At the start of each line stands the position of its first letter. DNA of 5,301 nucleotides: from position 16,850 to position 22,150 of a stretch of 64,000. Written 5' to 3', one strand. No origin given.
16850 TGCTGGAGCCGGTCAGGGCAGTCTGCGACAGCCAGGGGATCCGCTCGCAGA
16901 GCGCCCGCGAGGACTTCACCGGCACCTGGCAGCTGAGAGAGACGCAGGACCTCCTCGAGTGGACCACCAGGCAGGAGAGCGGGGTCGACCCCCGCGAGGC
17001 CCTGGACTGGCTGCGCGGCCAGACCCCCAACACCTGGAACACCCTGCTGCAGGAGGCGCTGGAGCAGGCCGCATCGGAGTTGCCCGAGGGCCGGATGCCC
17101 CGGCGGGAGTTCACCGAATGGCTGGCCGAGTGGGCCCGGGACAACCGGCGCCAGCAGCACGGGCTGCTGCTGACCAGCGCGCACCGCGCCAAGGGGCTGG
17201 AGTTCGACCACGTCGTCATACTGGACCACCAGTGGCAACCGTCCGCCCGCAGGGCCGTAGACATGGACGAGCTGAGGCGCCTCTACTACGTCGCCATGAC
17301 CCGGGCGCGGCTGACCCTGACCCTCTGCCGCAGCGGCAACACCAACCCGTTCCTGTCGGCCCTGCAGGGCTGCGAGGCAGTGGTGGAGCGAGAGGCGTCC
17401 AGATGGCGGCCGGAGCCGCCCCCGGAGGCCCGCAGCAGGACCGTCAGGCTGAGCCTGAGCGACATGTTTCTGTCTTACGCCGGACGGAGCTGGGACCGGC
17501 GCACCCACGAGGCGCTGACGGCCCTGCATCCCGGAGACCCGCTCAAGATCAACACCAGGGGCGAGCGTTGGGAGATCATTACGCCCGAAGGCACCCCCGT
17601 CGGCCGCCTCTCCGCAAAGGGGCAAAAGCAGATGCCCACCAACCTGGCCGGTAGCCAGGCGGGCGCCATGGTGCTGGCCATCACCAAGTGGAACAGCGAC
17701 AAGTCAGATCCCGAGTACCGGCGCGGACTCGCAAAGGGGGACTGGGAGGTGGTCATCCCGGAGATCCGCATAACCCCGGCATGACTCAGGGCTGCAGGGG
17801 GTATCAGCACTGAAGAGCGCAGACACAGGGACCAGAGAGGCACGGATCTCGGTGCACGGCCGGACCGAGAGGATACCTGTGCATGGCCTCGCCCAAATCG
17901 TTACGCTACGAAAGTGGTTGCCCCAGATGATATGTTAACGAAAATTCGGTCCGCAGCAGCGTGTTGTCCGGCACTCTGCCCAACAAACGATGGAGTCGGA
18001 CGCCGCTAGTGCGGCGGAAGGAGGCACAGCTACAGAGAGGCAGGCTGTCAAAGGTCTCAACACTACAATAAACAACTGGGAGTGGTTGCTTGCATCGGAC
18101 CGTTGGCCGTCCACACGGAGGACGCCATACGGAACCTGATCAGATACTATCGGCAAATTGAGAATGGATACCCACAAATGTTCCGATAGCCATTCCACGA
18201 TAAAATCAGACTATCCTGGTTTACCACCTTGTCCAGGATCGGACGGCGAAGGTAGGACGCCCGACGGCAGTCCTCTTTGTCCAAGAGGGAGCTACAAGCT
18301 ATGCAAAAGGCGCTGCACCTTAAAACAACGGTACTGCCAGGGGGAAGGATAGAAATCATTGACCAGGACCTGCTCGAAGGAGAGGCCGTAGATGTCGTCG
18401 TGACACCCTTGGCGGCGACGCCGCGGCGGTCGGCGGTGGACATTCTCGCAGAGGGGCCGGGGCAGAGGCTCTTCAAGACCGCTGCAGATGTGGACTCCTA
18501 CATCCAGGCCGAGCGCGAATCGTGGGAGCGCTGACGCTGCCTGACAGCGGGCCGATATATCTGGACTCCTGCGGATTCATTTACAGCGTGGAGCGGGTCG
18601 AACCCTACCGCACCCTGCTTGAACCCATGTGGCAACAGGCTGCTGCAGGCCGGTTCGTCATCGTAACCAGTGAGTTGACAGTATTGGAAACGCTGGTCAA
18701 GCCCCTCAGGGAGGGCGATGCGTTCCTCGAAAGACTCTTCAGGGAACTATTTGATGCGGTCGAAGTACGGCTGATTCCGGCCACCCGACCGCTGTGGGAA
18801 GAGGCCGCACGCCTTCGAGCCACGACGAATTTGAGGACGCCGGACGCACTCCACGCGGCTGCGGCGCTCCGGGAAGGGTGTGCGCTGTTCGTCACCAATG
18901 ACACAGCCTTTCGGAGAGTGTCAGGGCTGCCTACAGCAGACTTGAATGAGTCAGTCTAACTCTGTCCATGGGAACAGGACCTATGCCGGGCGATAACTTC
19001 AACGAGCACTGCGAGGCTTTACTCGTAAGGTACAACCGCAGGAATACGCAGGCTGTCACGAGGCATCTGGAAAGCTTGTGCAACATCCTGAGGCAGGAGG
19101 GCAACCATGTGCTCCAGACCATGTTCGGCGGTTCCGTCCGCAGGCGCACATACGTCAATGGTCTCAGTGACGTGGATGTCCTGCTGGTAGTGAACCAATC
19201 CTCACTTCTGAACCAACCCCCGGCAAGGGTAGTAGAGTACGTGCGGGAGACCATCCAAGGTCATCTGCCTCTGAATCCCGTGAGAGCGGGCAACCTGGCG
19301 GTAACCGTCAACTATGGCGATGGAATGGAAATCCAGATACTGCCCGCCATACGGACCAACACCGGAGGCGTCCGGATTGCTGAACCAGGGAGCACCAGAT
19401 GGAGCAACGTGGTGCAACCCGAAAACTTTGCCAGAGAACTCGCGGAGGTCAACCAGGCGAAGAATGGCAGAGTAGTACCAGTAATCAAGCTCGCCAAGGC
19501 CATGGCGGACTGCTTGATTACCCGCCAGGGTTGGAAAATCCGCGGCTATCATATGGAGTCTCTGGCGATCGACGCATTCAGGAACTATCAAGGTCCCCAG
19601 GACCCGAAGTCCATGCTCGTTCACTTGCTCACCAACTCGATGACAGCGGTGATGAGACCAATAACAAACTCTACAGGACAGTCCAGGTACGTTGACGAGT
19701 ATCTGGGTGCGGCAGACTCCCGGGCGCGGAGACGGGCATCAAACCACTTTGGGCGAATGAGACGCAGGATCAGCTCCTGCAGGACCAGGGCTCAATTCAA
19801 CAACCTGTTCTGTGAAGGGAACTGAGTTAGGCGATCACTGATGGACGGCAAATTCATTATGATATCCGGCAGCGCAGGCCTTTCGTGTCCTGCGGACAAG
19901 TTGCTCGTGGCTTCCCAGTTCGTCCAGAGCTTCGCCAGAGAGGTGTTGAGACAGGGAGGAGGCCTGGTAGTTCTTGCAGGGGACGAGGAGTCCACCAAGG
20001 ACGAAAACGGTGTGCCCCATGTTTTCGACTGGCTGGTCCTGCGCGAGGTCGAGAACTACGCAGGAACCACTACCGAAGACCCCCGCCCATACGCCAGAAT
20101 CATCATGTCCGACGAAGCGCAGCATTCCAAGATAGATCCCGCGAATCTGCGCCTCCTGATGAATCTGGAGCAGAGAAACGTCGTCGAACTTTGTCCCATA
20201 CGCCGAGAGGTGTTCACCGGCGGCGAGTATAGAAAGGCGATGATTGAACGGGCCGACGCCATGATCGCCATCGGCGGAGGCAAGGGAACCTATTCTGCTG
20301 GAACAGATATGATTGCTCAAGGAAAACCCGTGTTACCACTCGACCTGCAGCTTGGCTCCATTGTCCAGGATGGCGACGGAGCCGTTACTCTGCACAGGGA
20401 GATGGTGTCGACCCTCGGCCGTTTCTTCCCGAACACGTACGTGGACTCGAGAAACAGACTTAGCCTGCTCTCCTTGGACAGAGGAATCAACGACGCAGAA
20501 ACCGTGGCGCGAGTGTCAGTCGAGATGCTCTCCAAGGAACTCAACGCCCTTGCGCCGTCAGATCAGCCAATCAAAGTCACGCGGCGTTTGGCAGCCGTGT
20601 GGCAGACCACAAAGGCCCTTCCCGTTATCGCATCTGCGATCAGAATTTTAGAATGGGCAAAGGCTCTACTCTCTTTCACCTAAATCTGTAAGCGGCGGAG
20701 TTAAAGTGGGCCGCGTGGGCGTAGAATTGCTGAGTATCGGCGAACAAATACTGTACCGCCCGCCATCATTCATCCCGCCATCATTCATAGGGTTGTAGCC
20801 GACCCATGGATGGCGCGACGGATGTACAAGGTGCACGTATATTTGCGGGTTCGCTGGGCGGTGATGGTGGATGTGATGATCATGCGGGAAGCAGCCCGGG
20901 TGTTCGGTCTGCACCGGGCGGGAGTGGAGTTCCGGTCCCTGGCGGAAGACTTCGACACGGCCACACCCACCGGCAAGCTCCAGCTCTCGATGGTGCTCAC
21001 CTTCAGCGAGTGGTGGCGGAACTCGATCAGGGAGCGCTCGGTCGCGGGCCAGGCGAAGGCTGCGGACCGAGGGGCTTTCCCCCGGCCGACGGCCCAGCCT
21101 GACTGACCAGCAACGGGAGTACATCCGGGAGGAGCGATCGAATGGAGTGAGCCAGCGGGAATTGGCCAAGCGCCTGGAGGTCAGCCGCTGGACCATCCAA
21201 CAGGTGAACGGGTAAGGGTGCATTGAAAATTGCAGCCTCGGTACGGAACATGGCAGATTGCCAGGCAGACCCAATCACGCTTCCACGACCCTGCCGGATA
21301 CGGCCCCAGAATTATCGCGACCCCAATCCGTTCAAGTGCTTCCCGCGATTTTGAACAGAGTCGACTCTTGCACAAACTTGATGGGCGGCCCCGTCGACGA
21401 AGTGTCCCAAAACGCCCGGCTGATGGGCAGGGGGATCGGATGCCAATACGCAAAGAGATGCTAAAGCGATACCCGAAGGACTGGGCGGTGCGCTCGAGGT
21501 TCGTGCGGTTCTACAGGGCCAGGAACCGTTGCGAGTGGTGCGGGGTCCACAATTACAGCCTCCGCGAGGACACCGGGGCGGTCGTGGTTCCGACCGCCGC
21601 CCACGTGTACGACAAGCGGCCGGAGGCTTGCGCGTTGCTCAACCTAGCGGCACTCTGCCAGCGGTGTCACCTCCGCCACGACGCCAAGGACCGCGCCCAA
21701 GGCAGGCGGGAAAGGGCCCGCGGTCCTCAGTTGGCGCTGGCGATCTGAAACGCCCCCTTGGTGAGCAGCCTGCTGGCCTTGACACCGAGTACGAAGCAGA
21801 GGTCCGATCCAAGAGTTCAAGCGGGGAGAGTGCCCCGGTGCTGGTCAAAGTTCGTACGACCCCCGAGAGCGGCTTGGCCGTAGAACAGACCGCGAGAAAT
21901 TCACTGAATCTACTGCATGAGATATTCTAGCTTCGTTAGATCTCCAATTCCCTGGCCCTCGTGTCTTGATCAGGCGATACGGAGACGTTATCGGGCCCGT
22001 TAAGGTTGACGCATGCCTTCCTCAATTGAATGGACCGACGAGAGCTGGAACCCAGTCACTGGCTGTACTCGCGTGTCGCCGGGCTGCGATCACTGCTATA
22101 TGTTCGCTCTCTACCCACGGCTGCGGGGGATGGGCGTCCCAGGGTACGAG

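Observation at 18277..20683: VapB-PIN-SMODS-like NTase-SLOG-like genes packed as one four-gene unit: a CBASS-like signalling module that may use a PIN RNase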

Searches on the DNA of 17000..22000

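Call 62: search_rna_families(source=window, start=17000, end=22000, threshold=evalue, max_evalue=0.1)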
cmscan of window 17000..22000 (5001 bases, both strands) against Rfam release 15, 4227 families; matches with E-value up to 0.1: 0.
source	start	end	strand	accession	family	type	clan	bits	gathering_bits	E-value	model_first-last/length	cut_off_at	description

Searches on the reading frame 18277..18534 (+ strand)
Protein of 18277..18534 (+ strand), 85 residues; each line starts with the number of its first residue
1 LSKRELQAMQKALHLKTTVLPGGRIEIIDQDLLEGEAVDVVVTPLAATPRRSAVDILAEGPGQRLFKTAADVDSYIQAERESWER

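Call 3: search_protein_families(library=pfam, proteins=[window:18277-18534:+], max_evalue=1)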
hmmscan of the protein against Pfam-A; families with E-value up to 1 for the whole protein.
window:18277-18534:+ (85 aa): 0 families

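Call 4: search_protein_families(library=padloc, proteins=[window:18277-18534:+], max_evalue=1)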
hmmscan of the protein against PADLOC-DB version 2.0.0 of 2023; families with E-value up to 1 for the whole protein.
window:18277-18534:+ (85 aa): 0 families

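Call 5: search_protein_families(library=ncbifam, proteins=[window:18277-18534:+], max_evalue=1)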
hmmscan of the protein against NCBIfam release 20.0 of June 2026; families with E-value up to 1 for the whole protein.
window:18277-18534:+ (85 aa): 0 families

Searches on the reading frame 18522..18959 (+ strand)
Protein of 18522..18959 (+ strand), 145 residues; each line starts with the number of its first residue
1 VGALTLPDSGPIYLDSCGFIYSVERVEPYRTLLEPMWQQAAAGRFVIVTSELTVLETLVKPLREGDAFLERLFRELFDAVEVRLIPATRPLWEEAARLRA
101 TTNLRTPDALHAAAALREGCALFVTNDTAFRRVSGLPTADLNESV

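Call 3: search_protein_families(library=pfam, proteins=[window:18522-18959:+], max_evalue=1)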
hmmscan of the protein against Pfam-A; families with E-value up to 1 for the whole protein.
window:18522-18959:+ (145 aa): 2 families
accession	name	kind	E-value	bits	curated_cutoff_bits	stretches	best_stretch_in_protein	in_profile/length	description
PF01850.27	PIN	-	1.9e-17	64.4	23.6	1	12-135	1-119/120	PIN domain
PF19680.4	DUF6182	-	0.006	16.5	25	1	44-118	166-240/242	Family of unknown function (DUF6182)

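Call 4: search_protein_families(library=padloc, proteins=[window:18522-18959:+], max_evalue=1)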
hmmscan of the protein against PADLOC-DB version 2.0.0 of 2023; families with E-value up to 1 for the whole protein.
window:18522-18959:+ (145 aa): 0 families

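Call 5: search_protein_families(library=ncbifam, proteins=[window:18522-18959:+], max_evalue=1)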
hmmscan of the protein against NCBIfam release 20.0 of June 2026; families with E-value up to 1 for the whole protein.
window:18522-18959:+ (145 aa): 2 families
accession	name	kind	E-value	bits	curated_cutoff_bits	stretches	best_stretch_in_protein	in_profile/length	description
TIGR00028.1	Mtu_PIN_fam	subfamily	0.0037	17.5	73.6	1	88-140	88-139/143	TA system VapC family ribonuclease toxin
NF006437.0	PRK08733.1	equivalog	0.018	14.2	540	1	64-119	72-127/306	LpxL/LpxP family Kdo(2)-lipid IV(A) lauroyl/palmitoleoyl acyltransferase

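Call 33: find_related_loci(query=A2, collection=metagenome_contigs, flank=3500)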
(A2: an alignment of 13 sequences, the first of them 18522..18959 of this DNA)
Query A2 (145 aa) in metagenome_contigs; peptide patterns used: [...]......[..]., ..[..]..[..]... (x = any residue, [..] = any of these).
135 stretches matched a pattern; 110 encode a relative of the query (tblastn E <= 1e-3); the best 80 are kept; 80 distinct loci.
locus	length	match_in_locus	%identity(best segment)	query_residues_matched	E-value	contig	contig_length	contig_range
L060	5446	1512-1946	76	1-145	1e-70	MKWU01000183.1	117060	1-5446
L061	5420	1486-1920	76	1-145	1e-70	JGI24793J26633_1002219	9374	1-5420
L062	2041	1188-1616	73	1-143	2e-68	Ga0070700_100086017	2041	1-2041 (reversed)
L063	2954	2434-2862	73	1-143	9e-67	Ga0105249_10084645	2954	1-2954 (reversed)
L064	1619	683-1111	75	1-143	5e-69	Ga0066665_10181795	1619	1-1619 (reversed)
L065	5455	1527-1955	74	1-143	4e-66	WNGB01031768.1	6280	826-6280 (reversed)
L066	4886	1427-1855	72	1-143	2e-65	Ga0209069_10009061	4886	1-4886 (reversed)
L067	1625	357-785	73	1-143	8e-68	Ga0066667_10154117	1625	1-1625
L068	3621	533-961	71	1-143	7e-65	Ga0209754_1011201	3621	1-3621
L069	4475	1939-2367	71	1-143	8e-65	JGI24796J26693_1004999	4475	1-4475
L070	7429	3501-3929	71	1-143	8e-65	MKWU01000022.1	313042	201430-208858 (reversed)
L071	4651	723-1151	70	1-143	1e-62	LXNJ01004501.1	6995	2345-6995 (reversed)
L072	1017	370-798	69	1-143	3e-66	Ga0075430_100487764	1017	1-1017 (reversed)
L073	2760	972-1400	68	1-143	8e-62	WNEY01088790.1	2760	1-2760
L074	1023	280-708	69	1-143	1e-65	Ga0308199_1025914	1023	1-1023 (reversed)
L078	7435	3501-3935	64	1-145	3e-59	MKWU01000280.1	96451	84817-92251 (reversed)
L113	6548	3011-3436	48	1-143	5e-42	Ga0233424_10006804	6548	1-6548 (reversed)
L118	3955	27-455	48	1-143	8e-42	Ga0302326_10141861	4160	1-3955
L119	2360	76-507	52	1-143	9e-42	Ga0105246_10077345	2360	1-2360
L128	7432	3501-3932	49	1-143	1e-37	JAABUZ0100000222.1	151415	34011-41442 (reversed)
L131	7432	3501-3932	47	1-143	2e-36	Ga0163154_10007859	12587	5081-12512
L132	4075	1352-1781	72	1-143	3e-47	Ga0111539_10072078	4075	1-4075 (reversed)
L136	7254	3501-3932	47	1-143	8e-35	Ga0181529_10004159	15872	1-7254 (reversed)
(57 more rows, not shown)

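Call 37: search_protein_families(library=pfam, proteins=[L066:1897-4884:+, L113:3454-4866:+, L118:474-2936:+, L119:532-2358:+, L132:1821-4073:+, L131:3960-5075:+, L065:2061-3179:+, L078:4022-5185:+, L128:4029-5828:+, L136:4023-5945:+], max_evalue=0.001)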
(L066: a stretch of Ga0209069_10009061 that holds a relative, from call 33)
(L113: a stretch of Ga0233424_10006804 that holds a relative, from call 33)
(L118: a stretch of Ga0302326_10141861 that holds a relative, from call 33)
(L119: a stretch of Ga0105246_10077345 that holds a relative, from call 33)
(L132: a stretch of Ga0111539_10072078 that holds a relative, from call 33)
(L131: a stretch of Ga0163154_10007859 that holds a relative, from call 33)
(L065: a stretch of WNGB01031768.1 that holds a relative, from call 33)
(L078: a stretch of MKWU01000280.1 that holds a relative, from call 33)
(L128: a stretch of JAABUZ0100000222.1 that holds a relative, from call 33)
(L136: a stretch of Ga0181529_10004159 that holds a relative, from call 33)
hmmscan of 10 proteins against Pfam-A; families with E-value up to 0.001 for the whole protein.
L066:1897-4884:+ (996 aa): 5 families
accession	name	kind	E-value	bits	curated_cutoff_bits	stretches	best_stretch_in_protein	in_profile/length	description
PF00211.25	Guanylate_cyc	-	2.6e-20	73.2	21.9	1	117-296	6-179/183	Adenylate and Guanylate cyclase catalytic domain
PF13191.12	AAA_16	-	3.9e-18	66.9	32.6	1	318-503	1-166/167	AAA ATPase domain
PF13424.12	TPR_12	-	1.3e-05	25.7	30.1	1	829-893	10-76/77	Tetratricopeptide repeat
PF00515.34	TPR_1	-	1.4e-05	25.2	27.8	0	864-892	3-31/34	Tetratricopeptide repeat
PF07719.23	TPR_2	-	5.9e-05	23.3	27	0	864-892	3-31/34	Tetratricopeptide repeat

L113:3454-4866:+ (470 aa): 1 family
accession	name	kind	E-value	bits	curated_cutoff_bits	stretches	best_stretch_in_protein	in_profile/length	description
PF07394.17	DUF1501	-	2.4e-151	504.8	27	1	48-469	2-390/390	Protein of unknown function (DUF1501)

L118:474-2936:+ (820 aa): 3 families
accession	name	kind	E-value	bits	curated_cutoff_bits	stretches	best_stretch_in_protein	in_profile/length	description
PF07583.16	PSCyt2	-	8.6e-49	166.8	29.8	1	322-506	2-208/209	Protein of unknown function (DUF1549)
PF07587.16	PSD1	-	1.2e-45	156.3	28.5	1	567-792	2-244/244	Protein of unknown function (DUF1553)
PF02368.24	Big_2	-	1.3e-08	35.1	22.8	0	66-105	33-70/79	Bacterial Ig-like domain (group 2)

L119:532-2358:+ (609 aa): 3 families
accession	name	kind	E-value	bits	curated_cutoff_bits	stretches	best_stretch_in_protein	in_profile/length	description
PF00069.31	Pkinase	-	1.5e-40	139.7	31.7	1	12-237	1-197/263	Protein kinase domain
PF07714.23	PK_Tyr_Ser-Thr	-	3.4e-25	89.3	23.1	1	14-236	3-204/258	Protein tyrosine and serine/threonine kinase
PF07676.18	PD40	-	8.4e-16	57.9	20.9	1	419-453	2-38/38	WD40-like Beta Propeller Repeat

L132:1821-4073:+ (751 aa): 2 families
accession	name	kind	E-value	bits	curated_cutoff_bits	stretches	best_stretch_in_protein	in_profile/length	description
PF00211.25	Guanylate_cyc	-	4.4e-21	75.7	21.9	1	113-293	5-179/183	Adenylate and Guanylate cyclase catalytic domain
PF13191.12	AAA_16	-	8.3e-20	72.4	32.6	1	316-507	1-166/167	AAA ATPase domain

L131:3960-5075:+ (371 aa): 2 families
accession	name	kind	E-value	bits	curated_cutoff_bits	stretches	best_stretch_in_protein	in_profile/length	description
PF13646.12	HEAT_2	-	5.8e-06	26.9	27.7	0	63-103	36-73/88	HEAT repeats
PF02985.28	HEAT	-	5.3e-05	23.5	23.5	0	70-85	10-25/31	HEAT repeat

L065:2061-3179:+ (372 aa): 1 family
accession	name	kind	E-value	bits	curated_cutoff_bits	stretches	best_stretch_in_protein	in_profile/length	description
PF04909.20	Amidohydro_2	-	8.9e-26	91.7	26.4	1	9-371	2-289/289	Amidohydrolase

L078:4022-5185:+ (387 aa): 1 family
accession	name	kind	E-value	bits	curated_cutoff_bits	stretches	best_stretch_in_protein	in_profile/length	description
PF00144.29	Beta-lactamase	-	1.2e-61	209.2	27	1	21-367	3-314/329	Beta-lactamase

L128:4029-5828:+ (599 aa): 3 families
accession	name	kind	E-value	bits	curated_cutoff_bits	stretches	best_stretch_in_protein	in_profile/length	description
PF00587.30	tRNA-synt_2b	-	7.5e-45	153.6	29.3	1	286-494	9-179/179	tRNA synthetase class II core domain (G, H, P, S and T)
PF03129.25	HGTP_anticodon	-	5.8e-23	81.3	21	1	506-595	1-93/94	Anticodon binding domain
PF07973.19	tRNA_SAD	-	2.1e-16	60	24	1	128-177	1-44/44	Threonyl and Alanyl tRNA synthetase second additional domain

L136:4023-5945:+ (640 aa): 1 family
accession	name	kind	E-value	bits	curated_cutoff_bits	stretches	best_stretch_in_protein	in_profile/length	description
PF13625.11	Helicase_C_3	-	2.7e-06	27.9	34.2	1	505-585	36-118/125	Helicase conserved C-terminal domain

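Call 51: search_solved_structures(query=A2, max_evalue=0.01)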
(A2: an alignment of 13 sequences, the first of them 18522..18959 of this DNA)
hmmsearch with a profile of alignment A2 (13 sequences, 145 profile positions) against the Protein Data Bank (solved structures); distinct sequences matched with E-value up to 0.01: 1.
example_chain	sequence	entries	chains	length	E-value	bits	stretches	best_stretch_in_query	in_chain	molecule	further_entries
7by2_B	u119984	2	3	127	0.0086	19.1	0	71-136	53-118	Ribonuclease VapC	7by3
